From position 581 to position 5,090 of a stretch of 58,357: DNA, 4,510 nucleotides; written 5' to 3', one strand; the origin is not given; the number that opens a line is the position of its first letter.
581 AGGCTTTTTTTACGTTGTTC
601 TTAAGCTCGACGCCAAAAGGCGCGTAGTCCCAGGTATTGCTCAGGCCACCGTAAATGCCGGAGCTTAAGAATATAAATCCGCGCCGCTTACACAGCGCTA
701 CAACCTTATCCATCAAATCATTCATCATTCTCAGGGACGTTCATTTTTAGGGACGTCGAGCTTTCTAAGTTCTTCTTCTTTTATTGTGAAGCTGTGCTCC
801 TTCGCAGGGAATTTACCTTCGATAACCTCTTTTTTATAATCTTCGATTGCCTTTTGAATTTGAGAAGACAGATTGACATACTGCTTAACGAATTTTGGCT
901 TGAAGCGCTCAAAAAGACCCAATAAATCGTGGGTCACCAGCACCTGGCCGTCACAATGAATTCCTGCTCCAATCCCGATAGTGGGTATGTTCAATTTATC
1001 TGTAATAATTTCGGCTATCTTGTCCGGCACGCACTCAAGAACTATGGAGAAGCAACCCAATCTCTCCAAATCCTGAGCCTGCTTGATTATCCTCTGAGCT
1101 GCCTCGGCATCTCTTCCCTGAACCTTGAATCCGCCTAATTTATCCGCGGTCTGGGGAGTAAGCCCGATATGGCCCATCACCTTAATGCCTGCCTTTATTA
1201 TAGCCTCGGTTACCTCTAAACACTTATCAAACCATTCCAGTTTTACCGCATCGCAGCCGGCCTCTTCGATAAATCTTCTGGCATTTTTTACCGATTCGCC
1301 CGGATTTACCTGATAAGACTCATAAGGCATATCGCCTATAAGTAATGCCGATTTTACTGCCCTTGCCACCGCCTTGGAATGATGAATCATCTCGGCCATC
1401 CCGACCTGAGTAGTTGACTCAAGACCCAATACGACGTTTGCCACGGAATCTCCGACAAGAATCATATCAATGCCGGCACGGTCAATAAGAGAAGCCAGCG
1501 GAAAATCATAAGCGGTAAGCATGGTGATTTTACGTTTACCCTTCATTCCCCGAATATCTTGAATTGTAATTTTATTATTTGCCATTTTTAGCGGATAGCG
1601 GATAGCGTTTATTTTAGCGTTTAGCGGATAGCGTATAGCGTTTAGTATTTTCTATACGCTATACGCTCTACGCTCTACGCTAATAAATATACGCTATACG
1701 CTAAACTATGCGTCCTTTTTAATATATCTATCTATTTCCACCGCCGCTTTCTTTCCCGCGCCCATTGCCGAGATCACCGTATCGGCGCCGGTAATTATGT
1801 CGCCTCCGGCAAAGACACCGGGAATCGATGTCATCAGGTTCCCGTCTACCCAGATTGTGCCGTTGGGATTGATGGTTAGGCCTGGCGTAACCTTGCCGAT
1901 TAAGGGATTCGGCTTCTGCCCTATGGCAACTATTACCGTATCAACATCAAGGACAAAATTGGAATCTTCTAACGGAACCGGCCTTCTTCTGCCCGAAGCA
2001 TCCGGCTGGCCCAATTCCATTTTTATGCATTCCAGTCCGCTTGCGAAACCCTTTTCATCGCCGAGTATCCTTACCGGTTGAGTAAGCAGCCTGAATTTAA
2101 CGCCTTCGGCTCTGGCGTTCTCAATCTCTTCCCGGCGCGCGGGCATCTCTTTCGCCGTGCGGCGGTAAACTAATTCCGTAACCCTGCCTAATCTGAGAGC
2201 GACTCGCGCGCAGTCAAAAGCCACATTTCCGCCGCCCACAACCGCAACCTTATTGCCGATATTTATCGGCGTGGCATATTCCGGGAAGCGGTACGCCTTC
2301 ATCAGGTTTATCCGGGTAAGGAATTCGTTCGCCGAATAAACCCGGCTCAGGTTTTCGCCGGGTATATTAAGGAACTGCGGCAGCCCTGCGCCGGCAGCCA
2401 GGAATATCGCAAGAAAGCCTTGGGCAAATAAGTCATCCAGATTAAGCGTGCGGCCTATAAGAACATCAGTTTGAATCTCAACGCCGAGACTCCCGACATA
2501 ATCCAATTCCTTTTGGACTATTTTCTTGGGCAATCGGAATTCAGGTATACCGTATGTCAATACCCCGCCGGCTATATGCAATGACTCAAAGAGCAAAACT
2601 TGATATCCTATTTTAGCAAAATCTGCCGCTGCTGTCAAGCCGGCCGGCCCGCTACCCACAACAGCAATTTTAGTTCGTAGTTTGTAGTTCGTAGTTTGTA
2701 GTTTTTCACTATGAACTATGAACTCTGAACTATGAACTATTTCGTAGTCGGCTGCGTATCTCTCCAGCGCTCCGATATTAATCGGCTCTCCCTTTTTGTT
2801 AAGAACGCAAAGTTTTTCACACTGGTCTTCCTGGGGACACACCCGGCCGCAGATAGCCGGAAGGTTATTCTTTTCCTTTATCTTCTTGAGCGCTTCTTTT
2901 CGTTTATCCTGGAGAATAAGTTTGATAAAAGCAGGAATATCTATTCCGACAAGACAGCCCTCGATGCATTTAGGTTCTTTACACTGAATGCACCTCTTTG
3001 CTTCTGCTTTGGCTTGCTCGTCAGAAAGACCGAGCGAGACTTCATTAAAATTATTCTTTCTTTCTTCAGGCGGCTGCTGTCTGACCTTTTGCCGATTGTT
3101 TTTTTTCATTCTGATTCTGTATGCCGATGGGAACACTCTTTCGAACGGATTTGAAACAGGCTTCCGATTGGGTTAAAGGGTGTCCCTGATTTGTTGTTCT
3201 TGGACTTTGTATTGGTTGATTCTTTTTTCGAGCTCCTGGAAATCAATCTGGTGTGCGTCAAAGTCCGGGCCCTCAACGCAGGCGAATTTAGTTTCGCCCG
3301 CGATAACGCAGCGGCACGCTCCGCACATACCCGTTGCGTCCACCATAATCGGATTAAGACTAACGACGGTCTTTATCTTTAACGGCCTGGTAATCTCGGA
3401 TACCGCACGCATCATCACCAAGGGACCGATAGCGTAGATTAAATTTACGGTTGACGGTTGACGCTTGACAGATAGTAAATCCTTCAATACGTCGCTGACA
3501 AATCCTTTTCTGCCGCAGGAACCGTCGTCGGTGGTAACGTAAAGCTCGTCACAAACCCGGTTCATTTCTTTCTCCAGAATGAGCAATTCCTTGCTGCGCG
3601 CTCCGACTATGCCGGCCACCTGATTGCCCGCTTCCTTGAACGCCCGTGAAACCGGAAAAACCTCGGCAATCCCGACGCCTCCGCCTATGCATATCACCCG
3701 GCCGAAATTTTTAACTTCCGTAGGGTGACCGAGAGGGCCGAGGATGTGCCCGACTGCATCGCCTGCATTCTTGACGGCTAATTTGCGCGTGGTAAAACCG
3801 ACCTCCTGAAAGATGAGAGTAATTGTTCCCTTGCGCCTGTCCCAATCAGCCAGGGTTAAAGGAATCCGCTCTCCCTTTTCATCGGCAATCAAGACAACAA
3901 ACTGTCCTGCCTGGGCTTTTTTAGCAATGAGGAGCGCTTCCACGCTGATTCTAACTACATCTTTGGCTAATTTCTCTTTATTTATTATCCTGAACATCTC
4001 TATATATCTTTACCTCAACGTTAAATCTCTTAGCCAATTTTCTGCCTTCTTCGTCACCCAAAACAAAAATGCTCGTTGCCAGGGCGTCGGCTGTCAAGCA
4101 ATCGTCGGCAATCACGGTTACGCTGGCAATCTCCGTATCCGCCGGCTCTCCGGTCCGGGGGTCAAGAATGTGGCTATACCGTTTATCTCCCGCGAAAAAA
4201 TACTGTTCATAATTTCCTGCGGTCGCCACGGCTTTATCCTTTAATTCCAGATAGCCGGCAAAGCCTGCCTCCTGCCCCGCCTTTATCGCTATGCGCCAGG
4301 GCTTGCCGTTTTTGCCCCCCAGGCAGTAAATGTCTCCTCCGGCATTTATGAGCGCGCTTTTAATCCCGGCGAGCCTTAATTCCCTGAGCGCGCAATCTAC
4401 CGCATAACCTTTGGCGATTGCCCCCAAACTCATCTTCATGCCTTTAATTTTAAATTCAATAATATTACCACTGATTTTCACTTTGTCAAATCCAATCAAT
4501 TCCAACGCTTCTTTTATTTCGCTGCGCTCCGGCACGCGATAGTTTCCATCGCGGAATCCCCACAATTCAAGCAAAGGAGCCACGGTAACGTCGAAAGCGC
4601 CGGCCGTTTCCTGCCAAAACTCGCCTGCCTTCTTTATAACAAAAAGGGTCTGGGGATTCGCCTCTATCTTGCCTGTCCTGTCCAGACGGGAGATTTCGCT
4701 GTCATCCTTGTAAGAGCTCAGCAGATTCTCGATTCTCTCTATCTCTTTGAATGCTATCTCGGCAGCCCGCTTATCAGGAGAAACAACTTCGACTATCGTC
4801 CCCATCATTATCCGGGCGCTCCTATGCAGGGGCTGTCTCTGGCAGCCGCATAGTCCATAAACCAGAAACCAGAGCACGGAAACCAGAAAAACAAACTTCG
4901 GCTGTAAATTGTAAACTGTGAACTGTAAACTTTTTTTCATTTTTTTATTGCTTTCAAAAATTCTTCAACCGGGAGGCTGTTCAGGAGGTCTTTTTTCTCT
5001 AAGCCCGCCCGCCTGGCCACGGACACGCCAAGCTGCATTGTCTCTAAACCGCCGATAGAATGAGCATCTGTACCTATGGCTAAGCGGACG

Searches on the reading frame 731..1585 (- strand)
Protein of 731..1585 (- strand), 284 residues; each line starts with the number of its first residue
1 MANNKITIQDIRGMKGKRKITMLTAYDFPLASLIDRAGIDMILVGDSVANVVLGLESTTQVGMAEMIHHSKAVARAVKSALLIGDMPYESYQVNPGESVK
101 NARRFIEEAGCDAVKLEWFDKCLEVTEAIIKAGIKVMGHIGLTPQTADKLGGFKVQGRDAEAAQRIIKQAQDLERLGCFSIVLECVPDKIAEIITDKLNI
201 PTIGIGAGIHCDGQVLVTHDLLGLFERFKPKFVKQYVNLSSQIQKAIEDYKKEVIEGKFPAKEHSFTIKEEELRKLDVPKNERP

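Call 57: search_protein_families(library=pfam, proteins=[window:731-1585:-], max_evalue=0.0001)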
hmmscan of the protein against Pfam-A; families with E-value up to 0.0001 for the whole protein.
window:731-1585:- (284 aa): 1 family
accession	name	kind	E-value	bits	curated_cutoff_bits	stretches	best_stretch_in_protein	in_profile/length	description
PF02548.21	Pantoate_transf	-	3.3e-110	368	28.7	1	5-261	1-258/259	Ketopantoate hydroxymethyltransferase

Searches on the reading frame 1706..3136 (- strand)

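Call 57: search_protein_families(library=pfam, proteins=[window:1706-3136:-], max_evalue=0.0001)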
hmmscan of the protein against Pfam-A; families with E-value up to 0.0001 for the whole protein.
window:1706-3136:- (476 aa): 8 families
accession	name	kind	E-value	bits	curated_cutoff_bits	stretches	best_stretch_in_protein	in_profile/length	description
PF14691.11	Fer4_20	-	1.1e-40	138.4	25.8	1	26-133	1-109/113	Dihydroprymidine dehydrogenase domain II, 4Fe-4S cluster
PF07992.20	Pyr_redox_2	-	6.3e-36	124.7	26.1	1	156-461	2-291/291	Pyridine nucleotide-disulphide oxidoreductase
PF00070.33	Pyr_redox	-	1.3e-11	45.2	22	1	296-363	1-72/82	Pyridine nucleotide-disulphide oxidoreductase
PF12831.13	FAD_oxidored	-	4.2e-08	33.3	27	1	157-197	2-42/416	FAD dependent oxidoreductase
PF13738.12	Pyr_redox_3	-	7.9e-08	32.3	30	0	283-329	154-199/305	Pyridine nucleotide-disulphide oxidoreductase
PF13450.12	NAD_binding_8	-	1e-06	29.3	21.9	1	159-193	1-35/68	NAD(P)-binding Rossmann-like domain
PF01134.28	GIDA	-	8.1e-06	25.6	22.1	0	156-221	1-66/391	Glucose inhibited division protein A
PF01262.27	AlaDh_PNT_C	-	6.5e-05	22.9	23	0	295-329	29-63/214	Alanine dehydrogenase/PNT, C-terminal domain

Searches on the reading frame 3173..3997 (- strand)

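Call 57: search_protein_families(library=pfam, proteins=[window:3173-3997:-], max_evalue=0.0001)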
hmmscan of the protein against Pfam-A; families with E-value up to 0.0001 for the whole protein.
window:3173-3997:- (274 aa): 2 families
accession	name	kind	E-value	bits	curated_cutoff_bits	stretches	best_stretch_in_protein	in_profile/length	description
PF10418.14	DHODB_Fe-S_bind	-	3.4e-11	43.1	23.9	1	215-251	1-40/41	Iron-sulfur cluster binding domain of dihydroorotate dehydrogenase B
PF00175.26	NAD_binding_1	-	4.7e-06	27.6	22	1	104-200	2-108/109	Oxidoreductase NAD-binding domain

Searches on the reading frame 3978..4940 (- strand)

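Call 57: search_protein_families(library=pfam, proteins=[window:3978-4940:-], max_evalue=0.0001)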
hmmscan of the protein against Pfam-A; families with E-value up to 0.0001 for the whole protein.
window:3978-4940:- (320 aa): 1 family
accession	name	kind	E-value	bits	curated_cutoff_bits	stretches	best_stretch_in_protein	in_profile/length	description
PF02424.20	ApbE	-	7.6e-87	291.6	25.6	1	46-309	1-263/266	ApbE family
